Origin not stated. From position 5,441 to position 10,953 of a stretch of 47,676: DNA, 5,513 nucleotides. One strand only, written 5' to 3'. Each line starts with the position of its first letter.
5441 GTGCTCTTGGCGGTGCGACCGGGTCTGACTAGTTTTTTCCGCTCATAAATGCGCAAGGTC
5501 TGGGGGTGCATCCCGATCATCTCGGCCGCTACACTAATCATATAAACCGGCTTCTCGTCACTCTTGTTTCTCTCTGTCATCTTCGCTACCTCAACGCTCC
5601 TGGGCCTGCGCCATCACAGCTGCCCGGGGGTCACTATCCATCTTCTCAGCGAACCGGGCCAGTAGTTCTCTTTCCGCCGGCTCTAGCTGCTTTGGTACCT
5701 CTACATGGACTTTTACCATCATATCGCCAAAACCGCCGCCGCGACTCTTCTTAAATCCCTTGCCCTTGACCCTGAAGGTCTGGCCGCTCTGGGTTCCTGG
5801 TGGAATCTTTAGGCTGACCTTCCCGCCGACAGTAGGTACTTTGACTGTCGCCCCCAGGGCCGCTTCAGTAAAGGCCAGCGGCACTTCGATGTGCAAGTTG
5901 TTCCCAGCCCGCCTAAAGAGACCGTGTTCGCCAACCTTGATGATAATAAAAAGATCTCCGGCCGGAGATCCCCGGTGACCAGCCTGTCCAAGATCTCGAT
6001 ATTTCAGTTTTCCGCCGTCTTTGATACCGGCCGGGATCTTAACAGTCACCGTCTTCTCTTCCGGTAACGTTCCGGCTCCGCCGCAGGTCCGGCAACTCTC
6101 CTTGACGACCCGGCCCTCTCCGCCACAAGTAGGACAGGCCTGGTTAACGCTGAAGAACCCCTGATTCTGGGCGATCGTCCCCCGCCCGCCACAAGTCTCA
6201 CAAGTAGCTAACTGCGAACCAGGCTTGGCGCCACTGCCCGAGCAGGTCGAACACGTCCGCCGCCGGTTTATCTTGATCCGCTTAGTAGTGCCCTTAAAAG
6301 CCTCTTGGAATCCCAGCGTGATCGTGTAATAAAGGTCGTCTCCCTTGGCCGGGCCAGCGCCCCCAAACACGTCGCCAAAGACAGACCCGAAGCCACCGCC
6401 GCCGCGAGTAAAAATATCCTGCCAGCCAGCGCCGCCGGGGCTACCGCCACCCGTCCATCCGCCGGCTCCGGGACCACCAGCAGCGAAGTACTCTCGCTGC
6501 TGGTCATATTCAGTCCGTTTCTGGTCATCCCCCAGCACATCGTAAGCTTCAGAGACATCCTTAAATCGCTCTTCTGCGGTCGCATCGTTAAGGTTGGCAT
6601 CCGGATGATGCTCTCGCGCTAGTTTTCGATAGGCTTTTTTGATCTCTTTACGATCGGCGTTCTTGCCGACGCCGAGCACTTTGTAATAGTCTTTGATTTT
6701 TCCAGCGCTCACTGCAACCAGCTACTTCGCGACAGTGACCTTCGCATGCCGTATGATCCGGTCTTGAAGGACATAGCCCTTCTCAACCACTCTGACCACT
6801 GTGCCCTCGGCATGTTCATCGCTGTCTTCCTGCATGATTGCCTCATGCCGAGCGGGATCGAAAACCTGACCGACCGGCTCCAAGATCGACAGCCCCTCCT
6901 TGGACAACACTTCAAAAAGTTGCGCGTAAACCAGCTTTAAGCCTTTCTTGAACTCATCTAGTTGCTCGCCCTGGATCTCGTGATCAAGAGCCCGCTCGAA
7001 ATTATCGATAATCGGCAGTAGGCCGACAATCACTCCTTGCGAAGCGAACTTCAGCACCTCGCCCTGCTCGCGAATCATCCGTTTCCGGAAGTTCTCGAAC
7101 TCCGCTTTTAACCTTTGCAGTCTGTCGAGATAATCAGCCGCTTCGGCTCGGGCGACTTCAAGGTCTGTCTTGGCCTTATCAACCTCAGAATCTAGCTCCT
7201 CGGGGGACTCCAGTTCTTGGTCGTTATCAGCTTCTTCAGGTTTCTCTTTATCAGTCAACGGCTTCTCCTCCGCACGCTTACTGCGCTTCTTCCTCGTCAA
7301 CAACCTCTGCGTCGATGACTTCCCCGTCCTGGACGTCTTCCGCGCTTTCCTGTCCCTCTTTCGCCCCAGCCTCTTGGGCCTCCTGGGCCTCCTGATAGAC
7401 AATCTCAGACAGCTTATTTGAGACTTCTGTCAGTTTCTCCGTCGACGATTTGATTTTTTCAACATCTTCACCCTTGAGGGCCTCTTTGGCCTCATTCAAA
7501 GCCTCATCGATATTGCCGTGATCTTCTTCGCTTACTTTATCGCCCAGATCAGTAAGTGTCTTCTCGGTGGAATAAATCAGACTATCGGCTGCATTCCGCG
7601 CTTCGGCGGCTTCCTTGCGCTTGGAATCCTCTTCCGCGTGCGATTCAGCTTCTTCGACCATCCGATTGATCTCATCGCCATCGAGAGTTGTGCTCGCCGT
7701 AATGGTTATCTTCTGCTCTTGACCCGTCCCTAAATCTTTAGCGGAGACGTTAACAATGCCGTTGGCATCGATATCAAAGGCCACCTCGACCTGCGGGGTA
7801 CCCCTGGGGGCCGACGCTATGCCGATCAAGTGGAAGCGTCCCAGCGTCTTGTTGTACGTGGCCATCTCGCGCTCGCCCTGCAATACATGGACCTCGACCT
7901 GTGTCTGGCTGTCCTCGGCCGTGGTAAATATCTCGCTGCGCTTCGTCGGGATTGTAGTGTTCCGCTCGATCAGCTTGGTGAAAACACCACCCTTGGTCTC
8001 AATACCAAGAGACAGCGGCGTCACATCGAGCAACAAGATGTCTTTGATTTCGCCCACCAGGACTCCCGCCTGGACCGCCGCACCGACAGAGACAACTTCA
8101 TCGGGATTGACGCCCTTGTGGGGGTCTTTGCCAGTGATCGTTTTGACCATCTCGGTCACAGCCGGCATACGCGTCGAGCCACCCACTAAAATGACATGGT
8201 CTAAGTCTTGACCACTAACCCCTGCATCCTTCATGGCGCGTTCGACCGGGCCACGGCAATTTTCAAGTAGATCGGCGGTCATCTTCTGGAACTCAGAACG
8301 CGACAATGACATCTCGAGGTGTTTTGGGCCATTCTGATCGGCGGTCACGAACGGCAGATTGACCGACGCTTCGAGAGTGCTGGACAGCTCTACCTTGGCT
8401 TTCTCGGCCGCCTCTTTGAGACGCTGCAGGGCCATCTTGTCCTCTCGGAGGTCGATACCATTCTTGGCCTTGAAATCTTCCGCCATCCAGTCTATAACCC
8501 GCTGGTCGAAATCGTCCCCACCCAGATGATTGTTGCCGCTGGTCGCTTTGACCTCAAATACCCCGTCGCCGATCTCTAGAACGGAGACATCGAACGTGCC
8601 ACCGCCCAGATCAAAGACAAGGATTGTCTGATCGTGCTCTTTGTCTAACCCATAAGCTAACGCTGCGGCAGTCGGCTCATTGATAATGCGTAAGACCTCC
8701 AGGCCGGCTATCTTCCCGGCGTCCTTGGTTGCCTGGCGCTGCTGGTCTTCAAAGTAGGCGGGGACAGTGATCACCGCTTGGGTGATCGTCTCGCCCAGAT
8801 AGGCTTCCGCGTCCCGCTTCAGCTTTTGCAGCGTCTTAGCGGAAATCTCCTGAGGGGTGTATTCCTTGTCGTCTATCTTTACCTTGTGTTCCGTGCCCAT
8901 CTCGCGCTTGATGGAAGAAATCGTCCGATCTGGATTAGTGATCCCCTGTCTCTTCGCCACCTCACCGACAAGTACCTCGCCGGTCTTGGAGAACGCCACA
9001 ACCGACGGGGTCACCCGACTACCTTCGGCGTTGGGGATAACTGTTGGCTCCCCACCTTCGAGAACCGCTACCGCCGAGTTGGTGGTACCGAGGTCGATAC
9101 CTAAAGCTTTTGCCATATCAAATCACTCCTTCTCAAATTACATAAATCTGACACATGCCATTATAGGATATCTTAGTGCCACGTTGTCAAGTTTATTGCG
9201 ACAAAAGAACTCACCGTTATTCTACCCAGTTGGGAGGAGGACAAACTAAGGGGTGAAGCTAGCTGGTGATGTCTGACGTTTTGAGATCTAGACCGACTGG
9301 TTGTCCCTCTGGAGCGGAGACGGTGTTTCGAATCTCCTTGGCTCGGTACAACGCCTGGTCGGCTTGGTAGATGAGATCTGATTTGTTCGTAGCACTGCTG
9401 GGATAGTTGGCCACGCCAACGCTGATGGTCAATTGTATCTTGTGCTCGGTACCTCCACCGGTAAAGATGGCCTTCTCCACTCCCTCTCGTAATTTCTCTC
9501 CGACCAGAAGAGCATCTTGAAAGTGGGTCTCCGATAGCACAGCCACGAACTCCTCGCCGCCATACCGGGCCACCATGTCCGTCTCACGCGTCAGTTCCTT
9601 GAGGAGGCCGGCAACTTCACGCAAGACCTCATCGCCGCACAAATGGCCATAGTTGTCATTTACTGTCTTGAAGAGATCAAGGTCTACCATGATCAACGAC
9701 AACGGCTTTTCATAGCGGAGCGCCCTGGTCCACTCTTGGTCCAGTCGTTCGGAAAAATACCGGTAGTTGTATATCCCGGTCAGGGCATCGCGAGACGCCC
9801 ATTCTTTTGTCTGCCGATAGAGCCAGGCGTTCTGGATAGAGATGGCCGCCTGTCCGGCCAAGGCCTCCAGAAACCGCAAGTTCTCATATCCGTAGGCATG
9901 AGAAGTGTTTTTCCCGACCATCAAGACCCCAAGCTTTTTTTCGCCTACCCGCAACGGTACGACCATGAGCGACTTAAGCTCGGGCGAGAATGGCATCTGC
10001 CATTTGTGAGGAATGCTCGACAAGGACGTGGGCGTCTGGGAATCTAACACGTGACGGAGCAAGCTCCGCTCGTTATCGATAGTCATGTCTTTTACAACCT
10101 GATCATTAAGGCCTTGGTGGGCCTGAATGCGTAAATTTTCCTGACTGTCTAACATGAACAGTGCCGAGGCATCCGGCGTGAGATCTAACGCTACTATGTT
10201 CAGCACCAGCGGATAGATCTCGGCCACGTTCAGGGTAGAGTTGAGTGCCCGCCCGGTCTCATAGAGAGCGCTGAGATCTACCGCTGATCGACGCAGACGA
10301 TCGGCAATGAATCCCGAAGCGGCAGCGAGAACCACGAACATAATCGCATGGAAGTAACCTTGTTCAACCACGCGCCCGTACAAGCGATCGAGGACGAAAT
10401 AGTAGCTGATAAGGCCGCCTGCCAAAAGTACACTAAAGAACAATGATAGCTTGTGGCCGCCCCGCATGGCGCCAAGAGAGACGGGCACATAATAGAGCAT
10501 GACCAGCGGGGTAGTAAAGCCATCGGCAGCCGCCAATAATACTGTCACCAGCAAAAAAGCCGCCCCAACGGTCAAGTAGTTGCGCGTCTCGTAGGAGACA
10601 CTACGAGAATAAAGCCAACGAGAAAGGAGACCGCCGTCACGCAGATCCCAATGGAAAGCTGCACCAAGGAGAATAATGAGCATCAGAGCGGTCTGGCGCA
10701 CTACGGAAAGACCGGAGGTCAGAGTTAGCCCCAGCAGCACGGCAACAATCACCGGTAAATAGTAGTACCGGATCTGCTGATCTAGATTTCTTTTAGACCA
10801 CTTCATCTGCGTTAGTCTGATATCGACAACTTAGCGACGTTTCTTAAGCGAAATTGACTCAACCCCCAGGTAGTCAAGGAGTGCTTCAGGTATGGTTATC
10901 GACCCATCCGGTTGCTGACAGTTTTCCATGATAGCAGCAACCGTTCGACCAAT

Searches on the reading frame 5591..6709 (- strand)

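Call 27: search_protein_families(library=pfam, proteins=[window:5591-6709:-], max_evalue=0.0001)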
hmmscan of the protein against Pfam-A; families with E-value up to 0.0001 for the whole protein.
window:5591-6709:- (372 aa): 3 families
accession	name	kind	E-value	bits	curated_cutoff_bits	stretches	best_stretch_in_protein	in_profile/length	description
PF01556.23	DnaJ_C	-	2.4e-49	167.7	26.6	1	127-339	2-152/152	DnaJ C terminal domain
PF00226.36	DnaJ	-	5.4e-26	90.9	27.8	1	7-69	1-63/63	DnaJ domain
PF00684.25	DnaJ_CXXCXGXG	-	5.7e-14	52.6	32.7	1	153-213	1-65/65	DnaJ central domain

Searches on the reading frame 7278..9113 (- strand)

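Call 27: search_protein_families(library=pfam, proteins=[window:7278-9113:-], max_evalue=0.0001)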
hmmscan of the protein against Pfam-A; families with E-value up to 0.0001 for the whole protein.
window:7278-9113:- (611 aa): 2 families
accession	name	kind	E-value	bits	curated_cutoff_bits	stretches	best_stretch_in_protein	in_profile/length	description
PF00012.26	HSP70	-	5.5e-244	811.3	20.6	1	4-574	2-599/599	Hsp70 protein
PF06723.19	MreB_Mbl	-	3.7e-18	65.9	27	1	2-345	2-315/327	MreB/Mbl protein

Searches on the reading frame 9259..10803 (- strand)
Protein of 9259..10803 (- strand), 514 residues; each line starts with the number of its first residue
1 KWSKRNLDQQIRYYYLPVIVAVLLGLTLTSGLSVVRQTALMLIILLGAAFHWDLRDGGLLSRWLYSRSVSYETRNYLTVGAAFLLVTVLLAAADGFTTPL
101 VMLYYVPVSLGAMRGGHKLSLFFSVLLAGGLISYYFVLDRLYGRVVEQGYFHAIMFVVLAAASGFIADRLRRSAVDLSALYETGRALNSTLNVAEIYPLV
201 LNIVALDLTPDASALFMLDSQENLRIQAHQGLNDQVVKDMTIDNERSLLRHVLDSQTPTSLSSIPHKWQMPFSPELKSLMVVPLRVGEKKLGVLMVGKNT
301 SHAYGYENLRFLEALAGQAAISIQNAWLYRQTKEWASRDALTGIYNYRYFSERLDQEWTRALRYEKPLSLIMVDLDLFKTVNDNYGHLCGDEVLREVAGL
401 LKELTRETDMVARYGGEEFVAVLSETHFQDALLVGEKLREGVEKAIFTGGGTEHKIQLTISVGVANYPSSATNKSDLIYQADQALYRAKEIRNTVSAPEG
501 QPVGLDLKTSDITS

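Call 27: search_protein_families(library=pfam, proteins=[window:9259-10803:-], max_evalue=0.0001)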
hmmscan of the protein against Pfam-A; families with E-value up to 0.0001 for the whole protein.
window:9259-10803:- (514 aa): 5 families
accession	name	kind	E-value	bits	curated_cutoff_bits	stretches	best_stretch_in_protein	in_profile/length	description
PF00990.26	GGDEF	-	2.8e-46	157.7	23.8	1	336-491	1-157/161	Diguanylate cyclase, GGDEF domain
PF13492.12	GAF_3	-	4e-15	56.8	27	1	208-325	17-129/129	GAF domain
PF13185.12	GAF_2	-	3.9e-13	50.2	28.6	1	191-324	2-136/136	GAF domain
PF01590.32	GAF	-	1.4e-08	35.8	22.4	1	195-323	4-133/133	GAF domain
PF13493.11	DUF4118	-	5e-05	23.5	28.4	1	78-174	3-101/107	Domain of unknown function (DUF4118)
